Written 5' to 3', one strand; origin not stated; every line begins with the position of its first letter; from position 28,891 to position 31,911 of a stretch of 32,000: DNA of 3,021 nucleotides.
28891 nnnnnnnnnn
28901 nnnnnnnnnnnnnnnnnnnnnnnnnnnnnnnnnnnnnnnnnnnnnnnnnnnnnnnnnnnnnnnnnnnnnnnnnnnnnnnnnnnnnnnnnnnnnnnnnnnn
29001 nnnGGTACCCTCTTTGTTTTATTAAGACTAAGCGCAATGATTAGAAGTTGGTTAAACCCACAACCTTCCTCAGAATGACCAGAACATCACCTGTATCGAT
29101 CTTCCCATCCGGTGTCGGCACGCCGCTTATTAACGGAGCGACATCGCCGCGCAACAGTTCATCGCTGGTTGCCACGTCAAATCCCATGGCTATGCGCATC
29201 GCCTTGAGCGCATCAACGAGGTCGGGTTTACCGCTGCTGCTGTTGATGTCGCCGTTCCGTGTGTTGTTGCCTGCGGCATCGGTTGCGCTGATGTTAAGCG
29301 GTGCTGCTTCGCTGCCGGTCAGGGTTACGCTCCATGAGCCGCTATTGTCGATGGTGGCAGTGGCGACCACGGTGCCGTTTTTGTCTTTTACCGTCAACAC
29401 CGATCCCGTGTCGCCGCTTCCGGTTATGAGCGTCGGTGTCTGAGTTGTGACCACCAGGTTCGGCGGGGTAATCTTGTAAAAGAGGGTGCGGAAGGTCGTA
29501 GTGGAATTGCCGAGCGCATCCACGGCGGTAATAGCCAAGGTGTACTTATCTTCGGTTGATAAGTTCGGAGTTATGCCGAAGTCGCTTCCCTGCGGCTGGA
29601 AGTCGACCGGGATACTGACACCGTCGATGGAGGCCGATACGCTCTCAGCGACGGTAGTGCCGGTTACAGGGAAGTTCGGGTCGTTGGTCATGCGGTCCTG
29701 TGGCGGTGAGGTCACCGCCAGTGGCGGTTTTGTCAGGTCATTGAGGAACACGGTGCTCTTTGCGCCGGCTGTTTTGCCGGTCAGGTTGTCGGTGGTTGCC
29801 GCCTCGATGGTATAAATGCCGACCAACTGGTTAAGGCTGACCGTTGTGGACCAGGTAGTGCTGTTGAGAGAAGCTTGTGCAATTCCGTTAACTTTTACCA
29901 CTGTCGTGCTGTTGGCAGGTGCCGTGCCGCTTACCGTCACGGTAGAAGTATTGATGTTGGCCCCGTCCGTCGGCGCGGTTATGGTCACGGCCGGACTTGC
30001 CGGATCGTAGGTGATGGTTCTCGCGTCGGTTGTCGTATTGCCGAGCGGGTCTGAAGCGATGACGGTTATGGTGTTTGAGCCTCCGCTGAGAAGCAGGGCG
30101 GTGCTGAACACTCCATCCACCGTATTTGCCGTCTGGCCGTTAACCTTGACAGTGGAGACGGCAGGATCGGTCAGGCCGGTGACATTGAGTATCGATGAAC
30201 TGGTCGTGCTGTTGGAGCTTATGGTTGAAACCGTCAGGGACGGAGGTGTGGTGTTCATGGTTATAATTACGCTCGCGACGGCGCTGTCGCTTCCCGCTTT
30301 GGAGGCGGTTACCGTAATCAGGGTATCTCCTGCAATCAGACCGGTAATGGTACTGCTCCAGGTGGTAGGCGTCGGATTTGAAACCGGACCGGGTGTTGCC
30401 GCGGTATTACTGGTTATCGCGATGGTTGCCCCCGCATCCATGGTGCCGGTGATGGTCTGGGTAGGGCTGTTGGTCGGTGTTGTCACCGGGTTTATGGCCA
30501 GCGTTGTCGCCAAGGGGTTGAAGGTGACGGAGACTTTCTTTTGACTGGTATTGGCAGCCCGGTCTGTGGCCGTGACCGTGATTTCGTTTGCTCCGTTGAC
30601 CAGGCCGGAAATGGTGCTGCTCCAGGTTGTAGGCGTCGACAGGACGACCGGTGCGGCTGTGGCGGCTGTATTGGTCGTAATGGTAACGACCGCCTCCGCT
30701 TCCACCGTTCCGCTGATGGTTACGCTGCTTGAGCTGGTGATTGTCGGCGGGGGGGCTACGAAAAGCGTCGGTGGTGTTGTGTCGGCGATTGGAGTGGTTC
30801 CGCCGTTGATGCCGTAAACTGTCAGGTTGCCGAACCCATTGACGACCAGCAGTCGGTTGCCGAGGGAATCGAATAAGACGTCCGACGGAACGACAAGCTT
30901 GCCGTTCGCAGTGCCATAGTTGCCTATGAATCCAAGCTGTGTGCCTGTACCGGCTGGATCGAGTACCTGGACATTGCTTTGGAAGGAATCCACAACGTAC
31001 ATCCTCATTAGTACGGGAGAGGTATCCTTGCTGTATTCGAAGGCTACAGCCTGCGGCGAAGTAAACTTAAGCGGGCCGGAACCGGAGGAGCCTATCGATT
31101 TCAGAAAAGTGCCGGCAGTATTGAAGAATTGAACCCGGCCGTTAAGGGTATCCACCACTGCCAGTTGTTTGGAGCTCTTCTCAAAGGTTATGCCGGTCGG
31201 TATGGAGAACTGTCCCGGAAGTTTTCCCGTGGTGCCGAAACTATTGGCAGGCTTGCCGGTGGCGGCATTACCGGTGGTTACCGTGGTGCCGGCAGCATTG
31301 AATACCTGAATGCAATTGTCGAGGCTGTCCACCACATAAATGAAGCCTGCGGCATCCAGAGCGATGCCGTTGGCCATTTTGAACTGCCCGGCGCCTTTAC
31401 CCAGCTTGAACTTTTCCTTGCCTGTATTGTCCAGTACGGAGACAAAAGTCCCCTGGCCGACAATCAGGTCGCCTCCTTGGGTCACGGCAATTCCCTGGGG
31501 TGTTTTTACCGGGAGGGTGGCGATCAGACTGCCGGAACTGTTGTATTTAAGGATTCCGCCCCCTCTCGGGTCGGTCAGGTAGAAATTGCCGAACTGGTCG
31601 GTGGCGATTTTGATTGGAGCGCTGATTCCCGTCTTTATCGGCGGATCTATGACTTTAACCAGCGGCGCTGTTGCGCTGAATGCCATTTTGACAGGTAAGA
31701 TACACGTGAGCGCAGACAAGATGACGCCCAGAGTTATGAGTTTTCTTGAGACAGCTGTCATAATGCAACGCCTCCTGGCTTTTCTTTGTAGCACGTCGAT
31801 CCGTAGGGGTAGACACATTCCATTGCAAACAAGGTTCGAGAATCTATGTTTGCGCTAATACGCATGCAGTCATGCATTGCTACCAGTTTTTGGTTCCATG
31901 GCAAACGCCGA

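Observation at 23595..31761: Candidate novel outer-surface electron-transfer module: NHL-propeller/Ig/dockerin-like protein, small lipoprotein and a ~41-heme cytochrome in one operon, without a porin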

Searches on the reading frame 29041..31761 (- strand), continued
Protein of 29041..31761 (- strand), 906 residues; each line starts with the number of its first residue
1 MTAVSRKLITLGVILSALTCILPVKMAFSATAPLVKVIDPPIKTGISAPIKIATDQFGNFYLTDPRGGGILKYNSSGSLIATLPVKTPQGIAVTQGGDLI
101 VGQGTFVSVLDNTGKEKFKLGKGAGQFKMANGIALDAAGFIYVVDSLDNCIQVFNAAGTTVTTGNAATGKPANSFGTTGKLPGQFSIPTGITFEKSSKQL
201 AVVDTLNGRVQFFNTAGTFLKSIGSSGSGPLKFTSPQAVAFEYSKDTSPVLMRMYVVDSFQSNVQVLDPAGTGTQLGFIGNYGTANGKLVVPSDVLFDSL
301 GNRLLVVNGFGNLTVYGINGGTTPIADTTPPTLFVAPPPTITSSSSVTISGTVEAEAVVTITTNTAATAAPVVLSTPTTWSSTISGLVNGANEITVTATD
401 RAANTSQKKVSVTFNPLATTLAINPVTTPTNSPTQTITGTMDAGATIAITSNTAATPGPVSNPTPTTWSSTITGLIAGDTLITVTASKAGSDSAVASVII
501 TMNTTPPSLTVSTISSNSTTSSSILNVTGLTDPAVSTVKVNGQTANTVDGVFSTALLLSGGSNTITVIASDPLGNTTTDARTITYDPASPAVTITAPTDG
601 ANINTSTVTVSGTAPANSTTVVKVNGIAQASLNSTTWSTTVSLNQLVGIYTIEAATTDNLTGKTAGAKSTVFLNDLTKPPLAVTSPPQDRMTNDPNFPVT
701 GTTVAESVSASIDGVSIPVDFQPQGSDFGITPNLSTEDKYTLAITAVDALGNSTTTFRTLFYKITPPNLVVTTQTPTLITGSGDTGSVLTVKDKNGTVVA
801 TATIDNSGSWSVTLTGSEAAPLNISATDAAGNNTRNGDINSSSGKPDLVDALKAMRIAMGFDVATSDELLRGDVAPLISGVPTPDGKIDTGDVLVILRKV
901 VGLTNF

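Call 24: find_related_loci(query=A1, collection=genome_contigs, flank=10000)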
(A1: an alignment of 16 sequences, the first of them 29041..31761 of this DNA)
Query A1 (906 aa) in genome_contigs; peptide patterns used: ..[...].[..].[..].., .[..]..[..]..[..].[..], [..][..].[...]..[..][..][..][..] (x = any residue, [..] = any of these).
127 stretches matched a pattern; 86 encode a relative of the query (tblastn E <= 1e-3); the best 80 are kept; 78 distinct loci.
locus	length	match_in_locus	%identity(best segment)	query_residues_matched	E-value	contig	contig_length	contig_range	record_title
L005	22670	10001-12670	54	14-903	0e+0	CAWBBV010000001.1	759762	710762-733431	MAG: uncultured delta proteobacterium isolate MFD02832.bin.1.176 genome assembly, contig: contig_11099, whole genome sho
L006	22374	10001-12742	47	1-903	0e+0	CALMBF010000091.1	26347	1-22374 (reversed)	MAG TPA_asm: uncultured Geobacter sp. isolate SRR5215464_bin.112_CONCOCT_v1.1_MAG genome assembly, contig: ERZ781360.387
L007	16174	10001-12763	46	13-903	0e+0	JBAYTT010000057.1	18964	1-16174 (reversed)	MAG: Pelobacteraceae bacterium isolate SO_2016_LW3_15 scaffold04146_LW162_2016, whole genome shotgun sequence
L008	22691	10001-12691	50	13-906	0e+0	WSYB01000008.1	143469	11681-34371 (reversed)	MAG: Geobacteraceae bacterium isolate X3_MetaBAT.27 scaffold_185, whole genome shotgun sequence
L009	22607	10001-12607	44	27-906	0e+0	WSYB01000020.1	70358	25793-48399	MAG: Geobacteraceae bacterium isolate X3_MetaBAT.27 scaffold_389, whole genome shotgun sequence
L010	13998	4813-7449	44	41-903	0e+0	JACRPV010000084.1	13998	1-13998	MAG: Geobacter sp. isolate NC_groundwater_1996_Pr3_S-0.65um_59_2 SR2-18-Sp65_coassembly_scaffold_79510, whole genome sho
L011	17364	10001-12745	42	4-906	0e+0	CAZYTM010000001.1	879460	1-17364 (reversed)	MAG TPA_asm: uncultured Geobacteraceae bacterium isolate SRP302447_co2_358 genome assembly, contig: NODE_12_length_87946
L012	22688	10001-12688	43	4-906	0e+0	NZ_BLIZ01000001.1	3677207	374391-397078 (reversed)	Geobacter sp. AOG1 scaffold1, whole genome shotgun sequence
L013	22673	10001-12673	43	6-906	0e+0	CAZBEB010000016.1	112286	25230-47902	MAG TPA_asm: uncultured Geobacter sp. isolate binchicken_co269_196 genome assembly, contig: NODE_175_length_112286_cov_7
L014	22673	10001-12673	41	6-906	0e+0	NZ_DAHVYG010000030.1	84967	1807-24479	MAG: Geobacter sp. isolate clean785 k141_273005, whole genome shotgun sequence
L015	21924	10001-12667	41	1-906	0e+0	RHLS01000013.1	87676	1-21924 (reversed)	MAG: Desulfuromonadales bacterium isolate GT-UBC1 NODE_31_length_87676_cov_48.689_ID_405151, whole genome shotgun sequen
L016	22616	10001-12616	42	28-906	0e+0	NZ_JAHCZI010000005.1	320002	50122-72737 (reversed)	Geobacter hydrogenophilus strain DSM 13691 NODE_5_length_320002_cov_237.376016, whole genome shotgun sequence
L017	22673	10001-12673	42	8-906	9e-180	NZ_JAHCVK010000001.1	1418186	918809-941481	Geomobilimonas luticola strain JCM 17780 NODE_1_length_1418186_cov_221.788490, whole genome shotgun sequence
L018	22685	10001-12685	43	6-906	3e-179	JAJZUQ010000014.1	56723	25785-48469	MAG: Deltaproteobacteria bacterium isolate SKS4.bin43 NODE_853_length_56723_cov_2.342533, whole genome shotgun sequence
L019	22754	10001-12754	41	15-903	9e-178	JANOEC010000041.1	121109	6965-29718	MAG: Geobacteraceae bacterium isolate SOY_65_metabat_437 SOY_65_k141_1793684, whole genome shotgun sequence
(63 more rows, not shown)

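Call 30: search_solved_structures(query=window:29041-31761:-, max_evalue=0.01)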
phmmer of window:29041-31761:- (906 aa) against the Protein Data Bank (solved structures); distinct sequences matched with E-value up to 0.01: 19.
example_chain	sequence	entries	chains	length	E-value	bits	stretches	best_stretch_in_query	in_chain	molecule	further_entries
6fpt_A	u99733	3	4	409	1e-24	90.3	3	121-243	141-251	E3 ubiquitin-protein ligase TRIM71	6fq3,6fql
9jur_A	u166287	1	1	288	2.6e-24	88.9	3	126-240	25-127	E3 ubiquitin-protein ligase TRIM71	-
6d69_A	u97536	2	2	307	9.7e-24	87.1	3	173-301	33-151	NHL Repeat Region of D. melanogaster Thin | Thin, isoform D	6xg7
8j72_A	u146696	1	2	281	4e-23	85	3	121-240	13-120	E3 ubiquitin-protein ligase TRIM71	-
7qrx_A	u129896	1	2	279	1.8e-22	82.8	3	124-240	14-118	E3 ubiquitin-protein ligase TRIM71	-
7b2r_A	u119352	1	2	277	1.4e-16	63.3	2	85-240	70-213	Tripartite motif-containing protein 2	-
7qrv_A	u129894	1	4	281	1.7e-16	63.1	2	86-236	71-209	Tripartite motif-containing protein 2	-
7b96_A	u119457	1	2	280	1.9e-16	63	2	86-236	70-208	Isoform 2 of Tripartite motif-containing protein 2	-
7qrw_A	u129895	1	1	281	3.8e-16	61.9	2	85-229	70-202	Isoform 4 of Tripartite motif-containing protein 3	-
3wwa_A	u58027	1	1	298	2.3e-14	56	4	44-163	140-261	Pizza7H protein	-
3ww9_A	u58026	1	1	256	1.7e-10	43.2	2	44-160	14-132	pizza6 protein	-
4zlr_A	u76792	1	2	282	7.6e-08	34.5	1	174-241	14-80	Brain tumor protein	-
5ex7_A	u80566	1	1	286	8e-08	34.4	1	174-241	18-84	Brain tumor protein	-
1q7f_A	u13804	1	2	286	8.1e-08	34.4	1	174-241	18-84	brain tumor CG10719-PA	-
3ww8_A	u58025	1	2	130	8.8e-06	27.6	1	44-151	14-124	Pizza3 protein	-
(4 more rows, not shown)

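Call 39: find_encoding_contigs(protein=window:29041-31761:-, flank=10000, max_places=3)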
Protein window:29041-31761:- (906 aa): 3 contigs read that carry it; 2 places shown.
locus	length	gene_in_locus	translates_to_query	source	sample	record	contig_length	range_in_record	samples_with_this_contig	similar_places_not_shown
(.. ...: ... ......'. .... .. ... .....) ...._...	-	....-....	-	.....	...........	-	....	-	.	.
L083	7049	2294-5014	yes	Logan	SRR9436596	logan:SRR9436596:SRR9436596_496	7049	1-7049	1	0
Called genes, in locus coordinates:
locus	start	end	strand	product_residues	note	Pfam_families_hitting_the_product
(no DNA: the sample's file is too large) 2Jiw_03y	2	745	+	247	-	?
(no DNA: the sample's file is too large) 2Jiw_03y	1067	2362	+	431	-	-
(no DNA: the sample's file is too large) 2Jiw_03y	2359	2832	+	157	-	PF14522:Cytochrome_C7 (faint)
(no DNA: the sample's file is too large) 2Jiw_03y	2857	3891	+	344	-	PF14522:Cytochrome_C7 (faint)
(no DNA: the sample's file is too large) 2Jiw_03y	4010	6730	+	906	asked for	PF01436:NHL (faint), PF09136:Glucodextran_B (weak), PF13750:Big_3_3 (faint), PF19077:Big_13 (faint), PF09136:Glucodextran_B, PF17936:Big_6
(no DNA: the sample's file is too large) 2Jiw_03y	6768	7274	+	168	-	-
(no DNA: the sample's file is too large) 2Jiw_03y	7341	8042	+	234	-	?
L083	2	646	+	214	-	?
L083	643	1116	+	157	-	PF14522:Cytochrome_C7 (faint)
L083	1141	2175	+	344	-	PF14522:Cytochrome_C7 (faint)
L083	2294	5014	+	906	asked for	PF01436:NHL (faint), PF09136:Glucodextran_B (weak), PF13750:Big_3_3 (faint), PF19077:Big_13 (faint), PF09136:Glucodextran_B, PF17936:Big_6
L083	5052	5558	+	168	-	-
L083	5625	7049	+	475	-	?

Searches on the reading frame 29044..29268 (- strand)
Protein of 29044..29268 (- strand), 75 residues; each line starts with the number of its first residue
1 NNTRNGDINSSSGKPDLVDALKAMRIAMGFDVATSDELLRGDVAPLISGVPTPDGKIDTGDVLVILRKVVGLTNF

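Call 17: search_protein_families(library=pfam, proteins=[window:29044-29268:-], max_evalue=10)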
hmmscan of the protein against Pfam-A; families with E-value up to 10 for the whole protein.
seq(75 aa): 0 families

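Call 37: search_solved_structures(query=A3, max_evalue=10, show_alignments=3)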
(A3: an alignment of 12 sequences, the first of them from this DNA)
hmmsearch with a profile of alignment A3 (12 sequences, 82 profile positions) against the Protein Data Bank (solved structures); distinct sequences matched with E-value up to 10: 116 (the best 60 are shown).
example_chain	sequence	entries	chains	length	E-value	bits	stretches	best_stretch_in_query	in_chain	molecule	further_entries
4uyq_B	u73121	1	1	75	0.0094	18.8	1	12-29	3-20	Cellulosomal scaffoldin adaptor protein B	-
4uyp_B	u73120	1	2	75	0.0095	18.8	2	12-29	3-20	Cellulosomal scaffoldin adaptor protein B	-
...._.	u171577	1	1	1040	0.013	18.4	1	10-44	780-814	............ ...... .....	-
5m2s_B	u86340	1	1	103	0.017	18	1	14-32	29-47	Doc8: Type I dockerin repeat domain from family 9 glycoside hydrolase WP_009982745[Ruminoc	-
2y3n_B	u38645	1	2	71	0.026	17.3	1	13-32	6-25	CELLULOSOMAL FAMILY-48 PROCESSIVE GLYCOSIDE HYDROLASE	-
4dh2_B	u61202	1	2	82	0.031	17.1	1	11-50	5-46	Dockerin type 1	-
5lxv_B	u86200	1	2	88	0.043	16.6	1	11-34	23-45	Carbohydrate-binding protein WP_009985128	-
5nrk_B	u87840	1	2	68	0.046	16.6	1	13-50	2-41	DocCel5: Type I dockerin repeat domain from A. cellulolyticus family 5 endoglucanase WP_01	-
1daq_A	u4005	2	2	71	0.051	16.4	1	13-36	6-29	ENDOGLUCANASE SS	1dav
2mte_A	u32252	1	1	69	0.055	16.3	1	13-36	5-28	Cellulose 1,4-beta-cellobiosidase (reducing end) CelS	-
5nrm_B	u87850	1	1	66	0.061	16.2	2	10-31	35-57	DocCel5: Type I dockerin repeat domain from A. cellulolyticus family 5 endoglucanase WP_01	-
5m2o_B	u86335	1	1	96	0.063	16.1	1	12-36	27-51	Group I Dockerin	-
8x39_A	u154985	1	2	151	0.077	15.8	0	10-50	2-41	Serine protease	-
2ccl_B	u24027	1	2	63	0.078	15.8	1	14-73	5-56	ENDO-1,4-BETA-XYLANASE Y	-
8x3a_A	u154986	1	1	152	0.08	15.8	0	10-50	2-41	Serine protease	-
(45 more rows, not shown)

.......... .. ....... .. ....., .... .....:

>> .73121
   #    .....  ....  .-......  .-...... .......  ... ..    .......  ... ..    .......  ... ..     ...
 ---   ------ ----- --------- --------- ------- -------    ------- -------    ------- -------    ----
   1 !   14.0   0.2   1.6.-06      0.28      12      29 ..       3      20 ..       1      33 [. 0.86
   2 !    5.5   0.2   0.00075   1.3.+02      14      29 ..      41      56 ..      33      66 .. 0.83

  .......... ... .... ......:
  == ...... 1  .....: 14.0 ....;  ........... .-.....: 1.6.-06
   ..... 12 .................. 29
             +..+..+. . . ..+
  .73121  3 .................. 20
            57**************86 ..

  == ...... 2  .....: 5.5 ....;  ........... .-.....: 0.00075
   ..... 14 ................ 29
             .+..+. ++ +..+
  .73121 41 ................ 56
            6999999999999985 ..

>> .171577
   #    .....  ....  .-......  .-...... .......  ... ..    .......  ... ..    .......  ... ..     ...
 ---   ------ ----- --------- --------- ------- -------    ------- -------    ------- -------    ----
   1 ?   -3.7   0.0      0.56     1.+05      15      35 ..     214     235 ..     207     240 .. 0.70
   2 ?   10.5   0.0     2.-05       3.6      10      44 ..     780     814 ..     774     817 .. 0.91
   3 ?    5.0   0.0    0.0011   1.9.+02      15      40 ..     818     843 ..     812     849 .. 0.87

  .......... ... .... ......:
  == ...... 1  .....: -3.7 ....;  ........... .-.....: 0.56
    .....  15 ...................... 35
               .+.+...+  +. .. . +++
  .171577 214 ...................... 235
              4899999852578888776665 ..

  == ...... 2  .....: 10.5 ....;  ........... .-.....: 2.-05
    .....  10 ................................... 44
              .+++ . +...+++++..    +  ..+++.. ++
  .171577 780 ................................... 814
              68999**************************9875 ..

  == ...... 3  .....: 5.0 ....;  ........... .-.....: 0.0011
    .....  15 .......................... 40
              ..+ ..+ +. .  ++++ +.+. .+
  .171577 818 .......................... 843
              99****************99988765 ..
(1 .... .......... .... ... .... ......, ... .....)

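Call 62: predict_structure(alignment_id=A3)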
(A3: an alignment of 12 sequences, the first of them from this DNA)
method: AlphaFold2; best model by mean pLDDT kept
length: 75 residues; sequences in the alignment: 12
mean_pLDDT: 90.5   pTM: 0.80
mean pLDDT of the five models: 90.5, 90.4, 89.8, 89.5, 89.3
residues with pLDDT >= 90: 53; 70-90: 20; 50-70: 1; < 50: 1
segments of 3 or more residues with pLDDT < 50: none
pLDDT, mean of each block of 10 residues (from residue 1): 79 90 97 94 90 94 94 80
secondary structure, 60 per line:
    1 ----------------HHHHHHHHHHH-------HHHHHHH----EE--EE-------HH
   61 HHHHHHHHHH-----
elements in order: H17-27 H35-41 H59-70

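Call 66: fold_search(model_id=the predicted structure, library=pdb)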
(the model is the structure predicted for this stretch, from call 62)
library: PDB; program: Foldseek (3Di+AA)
matches with E <= 10: 29; with E <= 0.001: 0
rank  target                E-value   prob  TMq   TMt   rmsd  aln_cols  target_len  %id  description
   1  2ccl_B                2.6e-02  1.00  0.70  0.84   1.6        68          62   24  THE S45A, T46A MUTANT OF THE TYPE I COHESIN-DOCKERIN COMPLEX FROM THE CELLULOSOME OF CLOSTRIDIUM THERMOCELLUM (released 2007-02-13)
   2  4uyq_B                8.4e-02  0.99  0.67  0.69   2.6        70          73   21  High resolution structure of the third cohesin ScaC in complex with the ScaB dockerin with a mutation in the C-termina (released 2015-04-15)
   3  2vn6_B                9.0e-02  0.97  0.60  0.69   2.5        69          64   22  The Clostridium cellulolyticum dockerin displays a dual binding mode for its cohesin partner (released 2008-05-13)
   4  4fl4_G                1.1e-01  0.99  0.67  0.74   2.2        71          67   21  Scaffoldin conformation and dynamics revealed by a ternary complex from the Clostridium thermocellum cellulosome (released 2012-06-27)
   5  8ajy_B                1.4e-01  0.94  0.62  0.56   2.5        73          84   27  Ruminococcus flavefaciens Cohesin-Dockerin structure: dockerin from ScaH adaptor scaffoldin in complex with the cohesi (released 2022-11-02)
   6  1ohz_B                1.9e-01  0.98  0.65  0.84   1.4        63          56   25  Cohesin-Dockerin complex from the cellulosome of Clostridium thermocellum (released 2003-11-20)
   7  4fl4_D                2.2e-01  0.87  0.59  0.66   2.6        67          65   18  Scaffoldin conformation and dynamics revealed by a ternary complex from the Clostridium thermocellum cellulosome (released 2012-06-27)
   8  5m2o_B                2.5e-01  0.94  0.69  0.70   3.0        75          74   19  R. flavefaciens' third ScaB cohesin in complex with a group 1 dockerin (released 2017-07-05)
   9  4uyp_B                2.7e-01  0.94  0.66  0.67   2.4        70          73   17  High resolution structure of the third cohesin ScaC in complex with the ScaB dockerin with a mutation in the N-termina (released 2015-04-15)
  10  5lxv_B                2.9e-01  0.95  0.66  0.75   2.3        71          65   20  Crystal structure of Ruminococcus flavefaciens scaffoldin C cohesin in complex with a dockerin from an uncharacterized (released 2016-10-19)
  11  4fl4_J                3.6e-01  0.90  0.63  0.70   2.1        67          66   22  Scaffoldin conformation and dynamics revealed by a ternary complex from the Clostridium thermocellum cellulosome (released 2012-06-27)
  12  2mte_MODEL_1_A        4.1e-01  0.85  0.65  0.70   2.5        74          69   19  Solution structure of Doc48S (released 2014-10-15)
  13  6kge_D                6.2e-01  0.47  0.54  0.65   8.3        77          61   19  Crystal structure of CaDoc0917(R16D)-CaCohA2 complex at pH 5.5 (released 2020-07-08)
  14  2vn5_D                6.7e-01  0.63  0.56  0.72   2.5        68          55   20  The Clostridium cellulolyticum dockerin displays a dual binding mode for its cohesin partner (released 2008-05-20)
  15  3ul4_B                1.6e+00  0.54  0.65  0.76   2.5        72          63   22  Crystal structure of Coh-OlpA(Cthe_3080)-Doc918(Cthe_0918) complex: A novel type I Cohesin-Dockerin complex from Clost (released 2012-11-28)
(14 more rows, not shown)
